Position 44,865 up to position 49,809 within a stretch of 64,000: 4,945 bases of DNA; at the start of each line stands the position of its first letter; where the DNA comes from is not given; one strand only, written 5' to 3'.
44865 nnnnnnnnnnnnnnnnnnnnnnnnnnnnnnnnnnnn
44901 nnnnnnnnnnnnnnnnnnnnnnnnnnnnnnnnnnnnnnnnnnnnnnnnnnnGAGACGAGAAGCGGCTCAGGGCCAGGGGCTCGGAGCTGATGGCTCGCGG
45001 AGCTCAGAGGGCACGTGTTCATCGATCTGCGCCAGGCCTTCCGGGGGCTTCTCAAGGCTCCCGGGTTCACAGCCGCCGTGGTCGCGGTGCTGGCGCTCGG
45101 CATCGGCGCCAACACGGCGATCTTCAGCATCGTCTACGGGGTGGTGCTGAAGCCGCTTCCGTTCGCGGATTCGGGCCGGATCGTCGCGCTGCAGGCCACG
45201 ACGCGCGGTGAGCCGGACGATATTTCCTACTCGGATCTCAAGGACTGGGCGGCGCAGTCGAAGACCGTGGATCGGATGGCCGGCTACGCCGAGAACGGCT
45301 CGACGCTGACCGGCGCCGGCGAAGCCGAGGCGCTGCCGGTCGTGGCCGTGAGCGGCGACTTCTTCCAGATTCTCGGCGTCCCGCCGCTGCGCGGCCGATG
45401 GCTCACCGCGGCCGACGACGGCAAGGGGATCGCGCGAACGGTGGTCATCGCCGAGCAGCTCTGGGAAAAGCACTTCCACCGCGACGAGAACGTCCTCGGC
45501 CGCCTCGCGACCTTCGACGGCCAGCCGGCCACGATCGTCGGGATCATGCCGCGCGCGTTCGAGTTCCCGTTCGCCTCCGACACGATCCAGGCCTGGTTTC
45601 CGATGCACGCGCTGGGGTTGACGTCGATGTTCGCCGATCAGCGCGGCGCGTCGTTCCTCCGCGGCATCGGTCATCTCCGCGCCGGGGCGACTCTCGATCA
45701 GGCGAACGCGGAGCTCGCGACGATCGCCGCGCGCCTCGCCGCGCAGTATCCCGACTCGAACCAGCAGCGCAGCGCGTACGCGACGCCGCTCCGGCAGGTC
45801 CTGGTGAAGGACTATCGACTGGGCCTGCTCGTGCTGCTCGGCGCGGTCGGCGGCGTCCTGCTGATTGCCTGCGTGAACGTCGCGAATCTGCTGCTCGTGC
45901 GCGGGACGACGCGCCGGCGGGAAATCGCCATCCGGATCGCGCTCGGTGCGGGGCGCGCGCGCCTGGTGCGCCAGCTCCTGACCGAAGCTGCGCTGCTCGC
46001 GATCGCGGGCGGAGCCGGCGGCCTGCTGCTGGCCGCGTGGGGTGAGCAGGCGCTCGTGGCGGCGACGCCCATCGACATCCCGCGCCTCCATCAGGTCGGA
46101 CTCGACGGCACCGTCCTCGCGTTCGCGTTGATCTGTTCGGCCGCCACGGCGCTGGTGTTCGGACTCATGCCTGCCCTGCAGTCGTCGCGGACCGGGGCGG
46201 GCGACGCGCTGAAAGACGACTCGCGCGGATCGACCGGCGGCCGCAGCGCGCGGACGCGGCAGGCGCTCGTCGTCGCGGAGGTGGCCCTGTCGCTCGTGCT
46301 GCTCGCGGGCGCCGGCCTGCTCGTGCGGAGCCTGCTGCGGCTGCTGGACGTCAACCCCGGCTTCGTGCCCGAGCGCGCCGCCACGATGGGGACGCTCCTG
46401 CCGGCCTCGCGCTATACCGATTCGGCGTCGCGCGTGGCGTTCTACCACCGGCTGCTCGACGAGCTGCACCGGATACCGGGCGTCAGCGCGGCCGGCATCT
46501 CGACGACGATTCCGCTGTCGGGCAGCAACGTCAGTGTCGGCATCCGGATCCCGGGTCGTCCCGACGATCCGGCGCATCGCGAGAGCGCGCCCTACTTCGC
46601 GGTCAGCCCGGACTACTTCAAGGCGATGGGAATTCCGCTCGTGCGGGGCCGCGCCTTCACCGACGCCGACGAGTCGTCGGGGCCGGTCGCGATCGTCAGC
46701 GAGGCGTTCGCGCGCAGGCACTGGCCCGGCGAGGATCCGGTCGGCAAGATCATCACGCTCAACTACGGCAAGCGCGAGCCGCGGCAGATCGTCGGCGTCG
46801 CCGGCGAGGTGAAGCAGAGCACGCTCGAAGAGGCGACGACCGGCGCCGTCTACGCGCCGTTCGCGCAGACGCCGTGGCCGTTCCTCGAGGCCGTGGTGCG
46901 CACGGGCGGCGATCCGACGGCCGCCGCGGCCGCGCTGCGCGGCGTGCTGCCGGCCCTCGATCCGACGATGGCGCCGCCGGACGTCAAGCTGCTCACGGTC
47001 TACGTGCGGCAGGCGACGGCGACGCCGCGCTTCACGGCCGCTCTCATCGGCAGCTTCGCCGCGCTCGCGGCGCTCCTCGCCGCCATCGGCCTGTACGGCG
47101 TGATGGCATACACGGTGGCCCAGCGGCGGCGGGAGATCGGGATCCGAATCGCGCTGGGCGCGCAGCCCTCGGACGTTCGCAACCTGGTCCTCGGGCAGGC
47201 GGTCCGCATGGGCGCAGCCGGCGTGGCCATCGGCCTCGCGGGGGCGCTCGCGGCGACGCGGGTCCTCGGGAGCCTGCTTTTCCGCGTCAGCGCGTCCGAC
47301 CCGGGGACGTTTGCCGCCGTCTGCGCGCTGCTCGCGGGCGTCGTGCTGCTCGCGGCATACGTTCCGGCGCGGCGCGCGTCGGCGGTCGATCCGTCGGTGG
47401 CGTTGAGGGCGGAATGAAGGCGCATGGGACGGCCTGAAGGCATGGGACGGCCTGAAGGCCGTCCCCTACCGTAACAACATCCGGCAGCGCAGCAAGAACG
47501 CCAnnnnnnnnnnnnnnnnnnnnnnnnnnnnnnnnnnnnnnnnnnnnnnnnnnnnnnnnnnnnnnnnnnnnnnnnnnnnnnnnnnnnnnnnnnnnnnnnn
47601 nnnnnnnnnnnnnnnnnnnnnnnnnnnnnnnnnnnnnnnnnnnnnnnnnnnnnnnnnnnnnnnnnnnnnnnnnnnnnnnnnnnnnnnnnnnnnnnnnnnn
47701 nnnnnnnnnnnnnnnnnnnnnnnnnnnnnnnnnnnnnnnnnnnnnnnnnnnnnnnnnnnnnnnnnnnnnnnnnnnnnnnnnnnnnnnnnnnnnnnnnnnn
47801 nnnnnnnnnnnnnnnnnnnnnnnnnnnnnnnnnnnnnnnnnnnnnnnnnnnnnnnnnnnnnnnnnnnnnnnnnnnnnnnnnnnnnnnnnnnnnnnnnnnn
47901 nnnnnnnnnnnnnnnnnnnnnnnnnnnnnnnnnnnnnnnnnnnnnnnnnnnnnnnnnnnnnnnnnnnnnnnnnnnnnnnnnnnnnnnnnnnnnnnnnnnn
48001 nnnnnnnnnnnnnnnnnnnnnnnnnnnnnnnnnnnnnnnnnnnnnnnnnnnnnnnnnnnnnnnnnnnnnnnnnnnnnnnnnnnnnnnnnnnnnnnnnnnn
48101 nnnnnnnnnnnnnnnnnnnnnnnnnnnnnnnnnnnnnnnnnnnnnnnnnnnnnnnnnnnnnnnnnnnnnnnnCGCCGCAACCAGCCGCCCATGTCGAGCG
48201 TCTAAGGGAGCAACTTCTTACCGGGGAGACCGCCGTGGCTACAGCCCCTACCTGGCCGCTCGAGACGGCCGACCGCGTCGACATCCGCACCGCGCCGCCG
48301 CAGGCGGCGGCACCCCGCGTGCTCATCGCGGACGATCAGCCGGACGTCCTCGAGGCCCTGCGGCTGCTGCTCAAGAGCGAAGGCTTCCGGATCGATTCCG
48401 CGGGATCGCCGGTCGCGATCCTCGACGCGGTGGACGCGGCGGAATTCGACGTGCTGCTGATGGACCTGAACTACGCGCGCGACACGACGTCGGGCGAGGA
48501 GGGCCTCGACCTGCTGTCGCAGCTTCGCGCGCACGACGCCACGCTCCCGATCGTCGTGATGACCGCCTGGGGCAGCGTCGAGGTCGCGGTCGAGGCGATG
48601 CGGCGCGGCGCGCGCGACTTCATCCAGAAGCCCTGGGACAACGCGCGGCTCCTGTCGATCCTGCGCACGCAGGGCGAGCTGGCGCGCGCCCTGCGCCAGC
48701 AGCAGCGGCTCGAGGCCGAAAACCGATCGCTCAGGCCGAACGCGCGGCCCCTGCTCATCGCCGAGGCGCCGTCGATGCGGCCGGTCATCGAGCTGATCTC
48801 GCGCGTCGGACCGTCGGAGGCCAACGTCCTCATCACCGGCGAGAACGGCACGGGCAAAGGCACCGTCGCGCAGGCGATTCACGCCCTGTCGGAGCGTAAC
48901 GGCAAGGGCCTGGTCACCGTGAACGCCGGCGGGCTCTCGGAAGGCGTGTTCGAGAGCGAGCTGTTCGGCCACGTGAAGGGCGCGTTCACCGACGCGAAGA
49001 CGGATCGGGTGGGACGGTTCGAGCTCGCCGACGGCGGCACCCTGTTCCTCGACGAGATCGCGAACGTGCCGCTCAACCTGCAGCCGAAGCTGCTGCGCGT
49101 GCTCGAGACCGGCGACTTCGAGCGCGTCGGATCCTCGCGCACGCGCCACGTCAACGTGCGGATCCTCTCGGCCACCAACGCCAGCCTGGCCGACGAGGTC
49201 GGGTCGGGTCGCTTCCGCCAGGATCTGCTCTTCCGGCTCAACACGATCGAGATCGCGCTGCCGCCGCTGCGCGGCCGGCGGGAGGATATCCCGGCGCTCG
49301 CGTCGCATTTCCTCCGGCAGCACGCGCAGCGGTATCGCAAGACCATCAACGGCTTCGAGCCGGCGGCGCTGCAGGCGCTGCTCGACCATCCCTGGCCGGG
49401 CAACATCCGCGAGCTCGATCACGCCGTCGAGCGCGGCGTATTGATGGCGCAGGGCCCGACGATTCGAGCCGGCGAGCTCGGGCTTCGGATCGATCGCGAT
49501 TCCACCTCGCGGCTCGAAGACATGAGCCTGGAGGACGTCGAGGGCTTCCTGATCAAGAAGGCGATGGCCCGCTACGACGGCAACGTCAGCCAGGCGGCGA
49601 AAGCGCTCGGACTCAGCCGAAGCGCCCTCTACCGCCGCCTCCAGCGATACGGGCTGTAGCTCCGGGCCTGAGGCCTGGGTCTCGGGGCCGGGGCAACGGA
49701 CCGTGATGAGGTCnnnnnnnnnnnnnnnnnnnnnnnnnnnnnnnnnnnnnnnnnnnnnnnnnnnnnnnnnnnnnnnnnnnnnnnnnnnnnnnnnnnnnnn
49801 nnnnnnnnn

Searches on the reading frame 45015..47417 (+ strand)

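Call 31: search_protein_families(library=pfam, proteins=[window:45015-47417:+], max_evalue=0.001)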
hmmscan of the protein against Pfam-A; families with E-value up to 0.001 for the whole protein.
window:45015-47417:+ (800 aa): 2 families
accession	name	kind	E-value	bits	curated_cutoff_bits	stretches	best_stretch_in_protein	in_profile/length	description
PF12704.14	MacB_PCD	-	1.5e-41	143.5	27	2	19-236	1-206/207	MacB-like periplasmic core domain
PF02687.27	FtsX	-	5.8e-25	88.1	25.5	2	680-791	2-118/120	FtsX-like permease C-terminal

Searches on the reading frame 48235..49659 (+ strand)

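Call 31: search_protein_families(library=pfam, proteins=[window:48235-49659:+], max_evalue=0.001)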
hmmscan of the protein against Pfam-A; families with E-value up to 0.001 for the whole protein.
window:48235-49659:+ (474 aa): 13 families
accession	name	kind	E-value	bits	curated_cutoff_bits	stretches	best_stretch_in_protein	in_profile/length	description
PF00158.32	Sigma54_activat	-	7.6e-62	208.4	20.2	1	174-340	1-167/168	Sigma-54 interaction domain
PF00072.30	Response_reg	-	4.6e-25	88.4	30.2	1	29-143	1-110/111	Response regulator receiver domain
PF25601.1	AAA_lid_14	-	6.8e-24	83.9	27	1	346-425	1-80/87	AAA+ ATPase lid domain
PF02954.25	HTH_8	-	5.4e-15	55.3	22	1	431-472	1-42/42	Bacterial regulatory protein, Fis family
PF14532.12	Sigma54_activ_2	-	6e-15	56.1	25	1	188-345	14-138/138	Sigma-54 interaction domain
PF07728.20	AAA_5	-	3.3e-07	30.8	22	1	197-297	1-97/139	AAA domain (dynein-related subfamily)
PF18024.7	HTH_50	-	1.3e-05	25.3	27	1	432-474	8-49/50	Helix-turn-helix domain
PF13551.12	HTH_29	-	6.3e-05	23.4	28.1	0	448-472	10-36/64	Winged helix-turn helix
PF13556.12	HTH_30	-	0.00012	22.3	27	1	444-471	8-35/59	PucR C-terminal helix-turn-helix domain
PF00004.35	AAA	-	0.00038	21.3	21.2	1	198-305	1-99/131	ATPase family associated with various cellular activities (AAA)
PF13518.12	HTH_28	-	0.00062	20.2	25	0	445-472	10-36/52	Helix-turn-helix domain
PF07724.20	AAA_2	-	0.00082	19.9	27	0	195-309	3-118/166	AAA domain (Cdc48 subfamily)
PF01078.27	Mg_chelatase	-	0.00098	19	20.3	0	258-318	98-160/207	Magnesium chelatase, subunit ChlI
